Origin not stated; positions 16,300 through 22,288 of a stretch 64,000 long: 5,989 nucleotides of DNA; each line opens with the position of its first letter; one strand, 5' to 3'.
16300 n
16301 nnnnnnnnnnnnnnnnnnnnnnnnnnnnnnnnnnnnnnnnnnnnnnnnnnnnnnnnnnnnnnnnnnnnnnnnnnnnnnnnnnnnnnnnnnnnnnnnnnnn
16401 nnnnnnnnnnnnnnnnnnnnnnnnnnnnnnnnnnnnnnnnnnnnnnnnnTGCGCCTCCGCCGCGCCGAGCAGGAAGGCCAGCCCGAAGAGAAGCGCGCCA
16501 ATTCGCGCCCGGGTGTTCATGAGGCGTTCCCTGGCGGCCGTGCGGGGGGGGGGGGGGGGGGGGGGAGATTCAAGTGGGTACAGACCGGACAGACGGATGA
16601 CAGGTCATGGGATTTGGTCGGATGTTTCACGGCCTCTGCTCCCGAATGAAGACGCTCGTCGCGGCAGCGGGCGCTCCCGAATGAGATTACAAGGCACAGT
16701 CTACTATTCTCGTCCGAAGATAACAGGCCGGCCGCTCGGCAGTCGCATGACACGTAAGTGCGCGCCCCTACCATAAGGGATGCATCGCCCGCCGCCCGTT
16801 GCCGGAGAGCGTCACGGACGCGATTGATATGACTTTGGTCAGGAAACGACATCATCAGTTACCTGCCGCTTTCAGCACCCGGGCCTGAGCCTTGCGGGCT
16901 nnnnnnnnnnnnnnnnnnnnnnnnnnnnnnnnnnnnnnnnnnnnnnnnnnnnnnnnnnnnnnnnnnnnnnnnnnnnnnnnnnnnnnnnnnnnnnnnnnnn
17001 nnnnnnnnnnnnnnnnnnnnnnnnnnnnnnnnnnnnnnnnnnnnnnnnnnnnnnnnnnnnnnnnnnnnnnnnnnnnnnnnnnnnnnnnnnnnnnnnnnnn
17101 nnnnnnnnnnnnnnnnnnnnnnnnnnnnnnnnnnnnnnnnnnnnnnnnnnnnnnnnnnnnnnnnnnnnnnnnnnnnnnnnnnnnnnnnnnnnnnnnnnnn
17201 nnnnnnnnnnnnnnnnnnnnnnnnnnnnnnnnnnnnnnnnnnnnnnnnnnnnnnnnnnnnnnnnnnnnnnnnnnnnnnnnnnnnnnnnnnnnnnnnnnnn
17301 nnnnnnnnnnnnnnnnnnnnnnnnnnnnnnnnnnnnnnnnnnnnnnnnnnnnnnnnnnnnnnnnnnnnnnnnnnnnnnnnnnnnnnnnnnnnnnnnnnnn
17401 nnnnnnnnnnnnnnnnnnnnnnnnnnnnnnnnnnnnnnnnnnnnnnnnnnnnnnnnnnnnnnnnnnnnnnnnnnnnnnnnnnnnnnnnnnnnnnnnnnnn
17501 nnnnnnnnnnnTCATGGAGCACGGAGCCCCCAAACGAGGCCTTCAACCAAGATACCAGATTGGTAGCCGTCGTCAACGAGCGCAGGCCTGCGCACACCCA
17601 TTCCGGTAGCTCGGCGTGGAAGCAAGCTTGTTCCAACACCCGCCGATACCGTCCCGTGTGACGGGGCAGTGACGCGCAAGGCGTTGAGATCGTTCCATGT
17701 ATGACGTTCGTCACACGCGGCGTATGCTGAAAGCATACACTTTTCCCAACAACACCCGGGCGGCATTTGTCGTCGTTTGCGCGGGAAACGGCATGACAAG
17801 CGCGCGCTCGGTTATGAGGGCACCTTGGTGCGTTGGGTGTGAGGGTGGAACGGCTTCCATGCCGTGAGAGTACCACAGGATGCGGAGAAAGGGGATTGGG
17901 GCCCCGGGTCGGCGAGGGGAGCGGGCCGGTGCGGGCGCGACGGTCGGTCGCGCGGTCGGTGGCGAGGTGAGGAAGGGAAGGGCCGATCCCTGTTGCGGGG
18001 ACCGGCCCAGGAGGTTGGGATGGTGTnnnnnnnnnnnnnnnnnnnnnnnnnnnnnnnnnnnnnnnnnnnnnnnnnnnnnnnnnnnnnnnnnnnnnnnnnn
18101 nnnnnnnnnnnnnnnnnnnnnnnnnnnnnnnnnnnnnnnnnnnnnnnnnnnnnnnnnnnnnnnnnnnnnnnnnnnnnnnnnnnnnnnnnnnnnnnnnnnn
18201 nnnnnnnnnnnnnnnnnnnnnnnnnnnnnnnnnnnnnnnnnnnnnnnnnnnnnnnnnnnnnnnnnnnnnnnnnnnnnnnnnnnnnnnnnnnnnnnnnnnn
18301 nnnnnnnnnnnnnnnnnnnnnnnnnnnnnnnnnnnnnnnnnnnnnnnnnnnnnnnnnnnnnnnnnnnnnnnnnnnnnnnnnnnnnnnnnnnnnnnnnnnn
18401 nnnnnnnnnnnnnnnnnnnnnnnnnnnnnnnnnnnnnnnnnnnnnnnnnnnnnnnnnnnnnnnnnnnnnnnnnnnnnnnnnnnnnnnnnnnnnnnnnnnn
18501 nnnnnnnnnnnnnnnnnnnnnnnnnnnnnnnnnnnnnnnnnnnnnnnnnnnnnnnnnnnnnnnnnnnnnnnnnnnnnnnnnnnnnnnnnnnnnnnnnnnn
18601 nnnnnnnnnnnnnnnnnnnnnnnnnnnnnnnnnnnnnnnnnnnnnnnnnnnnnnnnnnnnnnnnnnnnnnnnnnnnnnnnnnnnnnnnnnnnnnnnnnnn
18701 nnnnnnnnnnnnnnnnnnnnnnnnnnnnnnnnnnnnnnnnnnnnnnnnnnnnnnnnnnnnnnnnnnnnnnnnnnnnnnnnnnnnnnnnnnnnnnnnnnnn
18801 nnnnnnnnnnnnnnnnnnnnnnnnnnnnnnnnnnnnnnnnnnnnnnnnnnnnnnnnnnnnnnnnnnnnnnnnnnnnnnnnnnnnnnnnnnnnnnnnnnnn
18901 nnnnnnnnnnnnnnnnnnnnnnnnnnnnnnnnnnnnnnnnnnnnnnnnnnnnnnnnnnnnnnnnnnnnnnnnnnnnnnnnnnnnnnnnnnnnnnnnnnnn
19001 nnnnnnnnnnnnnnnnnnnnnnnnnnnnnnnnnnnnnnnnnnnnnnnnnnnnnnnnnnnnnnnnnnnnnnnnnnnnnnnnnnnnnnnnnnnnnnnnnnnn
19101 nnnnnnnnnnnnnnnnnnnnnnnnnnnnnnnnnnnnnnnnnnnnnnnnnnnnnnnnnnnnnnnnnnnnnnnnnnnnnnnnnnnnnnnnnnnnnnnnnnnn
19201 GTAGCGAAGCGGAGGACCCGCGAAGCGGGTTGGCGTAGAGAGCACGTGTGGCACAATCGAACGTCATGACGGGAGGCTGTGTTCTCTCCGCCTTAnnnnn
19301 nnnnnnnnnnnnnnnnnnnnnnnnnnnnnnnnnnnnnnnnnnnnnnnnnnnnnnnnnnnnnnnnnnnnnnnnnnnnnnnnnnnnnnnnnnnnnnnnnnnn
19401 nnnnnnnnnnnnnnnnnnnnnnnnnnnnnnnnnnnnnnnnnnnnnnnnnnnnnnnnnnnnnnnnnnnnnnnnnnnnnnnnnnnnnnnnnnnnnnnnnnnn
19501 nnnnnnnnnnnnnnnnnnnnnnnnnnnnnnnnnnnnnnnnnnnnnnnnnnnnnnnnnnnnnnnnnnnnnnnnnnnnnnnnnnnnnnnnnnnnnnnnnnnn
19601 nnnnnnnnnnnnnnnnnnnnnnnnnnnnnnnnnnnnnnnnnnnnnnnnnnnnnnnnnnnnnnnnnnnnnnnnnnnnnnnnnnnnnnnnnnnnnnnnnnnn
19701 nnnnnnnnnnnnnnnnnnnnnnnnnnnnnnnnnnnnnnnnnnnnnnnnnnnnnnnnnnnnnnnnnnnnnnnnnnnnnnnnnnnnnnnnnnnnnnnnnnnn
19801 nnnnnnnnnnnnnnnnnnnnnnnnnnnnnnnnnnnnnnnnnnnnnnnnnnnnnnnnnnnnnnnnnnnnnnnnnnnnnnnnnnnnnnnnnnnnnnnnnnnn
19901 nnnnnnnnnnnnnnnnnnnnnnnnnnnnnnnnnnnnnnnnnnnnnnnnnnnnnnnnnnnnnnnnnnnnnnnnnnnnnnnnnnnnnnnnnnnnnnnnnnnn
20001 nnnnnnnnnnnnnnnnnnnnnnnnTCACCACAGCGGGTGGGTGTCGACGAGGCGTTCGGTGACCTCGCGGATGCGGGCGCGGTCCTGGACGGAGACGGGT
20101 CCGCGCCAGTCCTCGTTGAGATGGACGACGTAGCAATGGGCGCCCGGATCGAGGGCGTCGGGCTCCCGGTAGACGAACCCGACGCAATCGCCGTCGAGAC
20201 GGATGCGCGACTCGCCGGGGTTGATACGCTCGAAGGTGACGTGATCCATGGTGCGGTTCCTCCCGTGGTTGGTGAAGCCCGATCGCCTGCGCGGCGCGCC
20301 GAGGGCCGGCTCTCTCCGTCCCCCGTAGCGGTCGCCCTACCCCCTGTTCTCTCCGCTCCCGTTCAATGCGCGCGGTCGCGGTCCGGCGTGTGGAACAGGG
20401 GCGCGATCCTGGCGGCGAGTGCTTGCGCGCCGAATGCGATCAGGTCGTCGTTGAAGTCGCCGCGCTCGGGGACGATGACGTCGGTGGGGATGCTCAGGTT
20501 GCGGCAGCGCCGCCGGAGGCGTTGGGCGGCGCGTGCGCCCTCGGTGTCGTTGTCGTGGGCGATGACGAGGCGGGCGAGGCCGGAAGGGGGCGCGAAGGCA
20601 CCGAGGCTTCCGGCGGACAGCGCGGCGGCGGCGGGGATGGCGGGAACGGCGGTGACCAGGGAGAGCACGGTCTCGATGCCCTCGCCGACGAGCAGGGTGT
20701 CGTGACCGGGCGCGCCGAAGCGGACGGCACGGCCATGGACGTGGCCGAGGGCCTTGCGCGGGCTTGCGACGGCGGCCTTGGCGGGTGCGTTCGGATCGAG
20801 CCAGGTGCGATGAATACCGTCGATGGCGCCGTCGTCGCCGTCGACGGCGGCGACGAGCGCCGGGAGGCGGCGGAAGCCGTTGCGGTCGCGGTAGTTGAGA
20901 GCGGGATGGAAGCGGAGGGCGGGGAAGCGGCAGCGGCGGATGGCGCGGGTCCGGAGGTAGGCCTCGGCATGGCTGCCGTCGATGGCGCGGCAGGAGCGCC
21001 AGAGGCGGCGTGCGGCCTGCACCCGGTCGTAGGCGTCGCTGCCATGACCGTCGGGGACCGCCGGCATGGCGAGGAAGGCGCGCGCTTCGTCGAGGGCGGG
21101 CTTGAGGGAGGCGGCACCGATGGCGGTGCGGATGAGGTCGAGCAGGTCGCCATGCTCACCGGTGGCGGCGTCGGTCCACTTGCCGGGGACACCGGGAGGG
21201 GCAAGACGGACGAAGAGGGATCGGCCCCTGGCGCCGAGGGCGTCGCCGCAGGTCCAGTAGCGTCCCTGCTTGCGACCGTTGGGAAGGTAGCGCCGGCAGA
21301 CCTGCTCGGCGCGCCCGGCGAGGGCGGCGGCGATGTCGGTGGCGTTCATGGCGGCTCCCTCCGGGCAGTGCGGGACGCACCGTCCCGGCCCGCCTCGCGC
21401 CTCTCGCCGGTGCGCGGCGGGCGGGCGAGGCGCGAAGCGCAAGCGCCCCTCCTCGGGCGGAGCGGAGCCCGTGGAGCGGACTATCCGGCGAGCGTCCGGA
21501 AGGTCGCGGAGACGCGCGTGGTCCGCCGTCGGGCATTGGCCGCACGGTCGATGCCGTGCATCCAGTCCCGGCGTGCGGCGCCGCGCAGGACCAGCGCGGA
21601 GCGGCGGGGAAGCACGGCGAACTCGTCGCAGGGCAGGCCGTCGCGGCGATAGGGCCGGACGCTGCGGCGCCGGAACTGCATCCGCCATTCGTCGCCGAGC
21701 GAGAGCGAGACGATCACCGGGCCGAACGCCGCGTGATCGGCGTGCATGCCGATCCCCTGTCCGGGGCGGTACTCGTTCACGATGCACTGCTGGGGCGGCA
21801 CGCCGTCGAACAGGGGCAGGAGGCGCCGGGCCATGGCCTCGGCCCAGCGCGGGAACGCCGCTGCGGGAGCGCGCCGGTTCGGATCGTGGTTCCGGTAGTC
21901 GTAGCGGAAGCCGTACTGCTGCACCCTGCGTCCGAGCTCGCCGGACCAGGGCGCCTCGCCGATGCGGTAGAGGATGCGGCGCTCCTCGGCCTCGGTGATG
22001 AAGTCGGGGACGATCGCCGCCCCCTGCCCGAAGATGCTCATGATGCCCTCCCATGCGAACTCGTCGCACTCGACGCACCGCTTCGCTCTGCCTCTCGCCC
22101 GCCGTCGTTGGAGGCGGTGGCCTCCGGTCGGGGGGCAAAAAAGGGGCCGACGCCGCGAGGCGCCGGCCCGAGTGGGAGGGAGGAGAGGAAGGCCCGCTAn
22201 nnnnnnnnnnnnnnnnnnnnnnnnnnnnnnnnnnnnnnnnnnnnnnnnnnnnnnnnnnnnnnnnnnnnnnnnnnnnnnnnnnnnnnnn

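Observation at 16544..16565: A homopolymeric G/C tract before the second autotransporter gene differs in length between the two copies (22 vs ~25)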

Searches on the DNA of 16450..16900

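Call 45: search_rna_families(source=window, start=16450, end=16900, threshold=evalue, max_evalue=1)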
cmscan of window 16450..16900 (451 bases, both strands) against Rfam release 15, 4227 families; matches with E-value up to 1: 0.
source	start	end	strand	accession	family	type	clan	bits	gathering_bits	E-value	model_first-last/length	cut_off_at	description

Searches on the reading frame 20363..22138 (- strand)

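Call 56: search_protein_families(library=pfam, proteins=[window:20363-22138:-], max_evalue=0.001)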
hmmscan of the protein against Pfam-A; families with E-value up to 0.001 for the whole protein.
window:20363-22138:- (591 aa): 2 families
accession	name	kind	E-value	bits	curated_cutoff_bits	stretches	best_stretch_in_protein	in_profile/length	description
PF23639.1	DUF7146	-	2.2e-32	112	27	1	372-474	3-105/105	Domain of unknown function (DUF7146)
PF13362.12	Toprim_3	-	5.4e-20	72.1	27.2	1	482-571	2-94/95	Toprim domain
